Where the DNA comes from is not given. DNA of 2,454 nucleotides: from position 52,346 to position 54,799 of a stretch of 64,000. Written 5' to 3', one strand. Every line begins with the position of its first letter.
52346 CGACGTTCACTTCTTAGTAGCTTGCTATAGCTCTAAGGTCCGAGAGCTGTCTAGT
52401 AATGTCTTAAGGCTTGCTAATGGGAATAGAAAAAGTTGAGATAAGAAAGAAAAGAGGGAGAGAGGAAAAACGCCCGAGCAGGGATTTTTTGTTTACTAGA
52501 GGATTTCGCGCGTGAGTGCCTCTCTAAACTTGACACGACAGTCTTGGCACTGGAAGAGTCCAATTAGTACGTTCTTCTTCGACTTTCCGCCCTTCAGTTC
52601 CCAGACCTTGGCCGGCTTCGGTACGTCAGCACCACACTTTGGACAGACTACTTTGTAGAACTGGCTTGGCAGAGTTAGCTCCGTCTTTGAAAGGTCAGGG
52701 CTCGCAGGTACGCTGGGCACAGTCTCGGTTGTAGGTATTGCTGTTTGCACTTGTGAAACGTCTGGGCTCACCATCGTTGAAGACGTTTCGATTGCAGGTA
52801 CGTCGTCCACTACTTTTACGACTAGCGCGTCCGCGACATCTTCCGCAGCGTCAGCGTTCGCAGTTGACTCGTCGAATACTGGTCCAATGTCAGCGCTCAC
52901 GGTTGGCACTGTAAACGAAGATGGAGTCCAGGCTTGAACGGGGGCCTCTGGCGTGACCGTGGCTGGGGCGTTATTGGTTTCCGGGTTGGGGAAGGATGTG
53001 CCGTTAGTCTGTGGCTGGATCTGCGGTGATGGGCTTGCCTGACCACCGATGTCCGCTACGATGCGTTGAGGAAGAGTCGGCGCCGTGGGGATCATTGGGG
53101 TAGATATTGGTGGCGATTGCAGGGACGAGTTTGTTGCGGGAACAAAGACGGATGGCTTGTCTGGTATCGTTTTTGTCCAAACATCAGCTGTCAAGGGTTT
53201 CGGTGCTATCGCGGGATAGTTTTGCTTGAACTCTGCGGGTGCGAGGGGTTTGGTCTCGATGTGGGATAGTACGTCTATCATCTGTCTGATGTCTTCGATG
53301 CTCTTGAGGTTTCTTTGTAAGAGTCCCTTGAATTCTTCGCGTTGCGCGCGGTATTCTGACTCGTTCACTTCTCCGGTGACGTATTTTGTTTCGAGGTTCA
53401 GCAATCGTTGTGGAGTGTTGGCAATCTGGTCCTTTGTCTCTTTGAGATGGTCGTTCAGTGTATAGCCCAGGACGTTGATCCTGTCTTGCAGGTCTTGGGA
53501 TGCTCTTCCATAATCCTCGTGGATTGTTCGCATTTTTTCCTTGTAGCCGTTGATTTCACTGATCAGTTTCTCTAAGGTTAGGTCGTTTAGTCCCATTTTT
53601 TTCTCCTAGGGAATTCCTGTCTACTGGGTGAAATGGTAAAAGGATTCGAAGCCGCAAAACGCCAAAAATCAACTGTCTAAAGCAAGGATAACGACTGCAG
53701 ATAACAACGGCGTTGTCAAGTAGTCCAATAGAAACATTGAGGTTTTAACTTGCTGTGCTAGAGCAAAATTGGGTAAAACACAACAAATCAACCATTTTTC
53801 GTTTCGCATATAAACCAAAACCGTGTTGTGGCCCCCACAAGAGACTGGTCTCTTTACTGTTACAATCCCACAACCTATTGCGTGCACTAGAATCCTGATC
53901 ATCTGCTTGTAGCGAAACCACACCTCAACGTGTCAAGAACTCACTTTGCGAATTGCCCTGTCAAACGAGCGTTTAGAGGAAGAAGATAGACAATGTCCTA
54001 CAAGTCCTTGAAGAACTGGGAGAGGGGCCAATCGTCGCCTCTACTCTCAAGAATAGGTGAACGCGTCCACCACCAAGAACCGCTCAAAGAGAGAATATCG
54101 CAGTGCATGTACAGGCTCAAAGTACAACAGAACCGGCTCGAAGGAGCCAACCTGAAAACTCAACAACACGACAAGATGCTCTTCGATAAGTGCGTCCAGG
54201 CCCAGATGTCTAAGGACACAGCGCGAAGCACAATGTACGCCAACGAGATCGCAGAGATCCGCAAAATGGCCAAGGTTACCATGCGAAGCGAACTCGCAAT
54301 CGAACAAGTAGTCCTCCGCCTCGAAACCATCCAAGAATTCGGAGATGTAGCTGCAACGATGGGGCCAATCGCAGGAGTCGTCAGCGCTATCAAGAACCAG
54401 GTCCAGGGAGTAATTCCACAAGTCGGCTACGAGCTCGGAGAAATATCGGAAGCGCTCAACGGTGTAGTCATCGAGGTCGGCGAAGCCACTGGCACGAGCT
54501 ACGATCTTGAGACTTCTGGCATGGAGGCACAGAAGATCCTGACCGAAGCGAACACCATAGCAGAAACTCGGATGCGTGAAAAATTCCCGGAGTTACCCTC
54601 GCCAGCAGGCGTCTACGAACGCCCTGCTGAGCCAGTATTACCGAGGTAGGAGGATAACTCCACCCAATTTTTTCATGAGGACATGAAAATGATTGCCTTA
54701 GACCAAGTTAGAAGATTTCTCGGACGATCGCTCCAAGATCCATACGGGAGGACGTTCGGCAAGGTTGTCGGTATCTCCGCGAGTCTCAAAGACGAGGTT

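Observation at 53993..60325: Compact cdv supercluster with duplicated cdvB-cdvA modules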

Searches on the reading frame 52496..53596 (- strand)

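Call 3: search_protein_families(library=pfam, proteins=[window:52496-53596:-], max_evalue=0.1)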
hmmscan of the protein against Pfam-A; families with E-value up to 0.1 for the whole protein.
window:52496-53596:- (366 aa): 4 families
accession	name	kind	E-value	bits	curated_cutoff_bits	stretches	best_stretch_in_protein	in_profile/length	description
PF18822.6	CdvA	-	1.9e-07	31.6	30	1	8-118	6-116/123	CdvA-like coiled-coil domain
PF11520.13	Cren7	-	0.0031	17.8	25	1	327-362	20-54/58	Chromatin protein Cren7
PF12760.12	Zn_ribbon_IS1595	-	0.0073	16.7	25.4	1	316-354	19-44/46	Transposase zinc-ribbon domain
PF05120.17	GvpG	-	0.051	14.2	30.6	0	62-90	34-62/67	Gas vesicle protein G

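Call 4: search_protein_families(library=ncbifam, proteins=[window:52496-53596:-], max_evalue=0.1)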
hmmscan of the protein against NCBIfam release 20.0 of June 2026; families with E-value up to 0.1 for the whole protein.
window:52496-53596:- (366 aa): 2 families
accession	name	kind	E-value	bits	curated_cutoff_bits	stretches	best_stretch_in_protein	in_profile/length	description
NF041007.1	cell_div_CdvA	equivalog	0.0021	17.5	350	1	36-115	118-197/235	cell division protein CdvA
NF045590.1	Cterm_S41_CtpC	exception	0.049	12.4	665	1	59-125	34-106/418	carboxyl-terminal processing protease CtpC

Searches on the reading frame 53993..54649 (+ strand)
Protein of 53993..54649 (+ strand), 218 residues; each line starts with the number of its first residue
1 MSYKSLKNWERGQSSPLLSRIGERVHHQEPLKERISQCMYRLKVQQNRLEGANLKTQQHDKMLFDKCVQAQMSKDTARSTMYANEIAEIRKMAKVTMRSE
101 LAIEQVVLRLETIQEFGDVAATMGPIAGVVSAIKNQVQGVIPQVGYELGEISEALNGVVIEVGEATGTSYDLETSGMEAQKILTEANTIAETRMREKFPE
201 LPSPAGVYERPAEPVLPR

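Call 3: search_protein_families(library=pfam, proteins=[window:53993-54649:+], max_evalue=0.1)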
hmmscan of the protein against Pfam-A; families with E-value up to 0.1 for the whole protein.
window:53993-54649:+ (218 aa): 2 families
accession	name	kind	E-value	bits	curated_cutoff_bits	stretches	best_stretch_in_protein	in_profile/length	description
PF10158.14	LOH1CR12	-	0.0032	18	24.7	1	32-125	37-125/131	Tumour suppressor protein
PF03357.26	Snf7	-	0.022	14.9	27.3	1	41-178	5-139/171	Snf7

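Call 4: search_protein_families(library=ncbifam, proteins=[window:53993-54649:+], max_evalue=0.1)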
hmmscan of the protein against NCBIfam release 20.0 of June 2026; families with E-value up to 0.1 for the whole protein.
window:53993-54649:+ (218 aa): 3 families
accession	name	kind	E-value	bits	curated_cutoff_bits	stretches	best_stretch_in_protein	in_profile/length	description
NF041005.1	cell_div_CdvB1_B2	equivalog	7.6e-65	218.3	350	1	6-204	7-206/212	cell division protein CdvB1/B2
NF041008.1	cell_div_CdvB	equivalog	1.2e-44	152.9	370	1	22-206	12-196/260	cell division protein CdvB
NF041009.1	cell_div_CdvB3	equivalog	3.1e-08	33.5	170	1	33-197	4-160/164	cell division protein CdvB3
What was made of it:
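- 53993..54649 (+): cdvB1: an ESCRT-III paralog without a wH domain. It carries the C-terminal FPELP (MIM2-like) motif. NCBIfam CdvB1/B2 at 218 bits (call 4).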
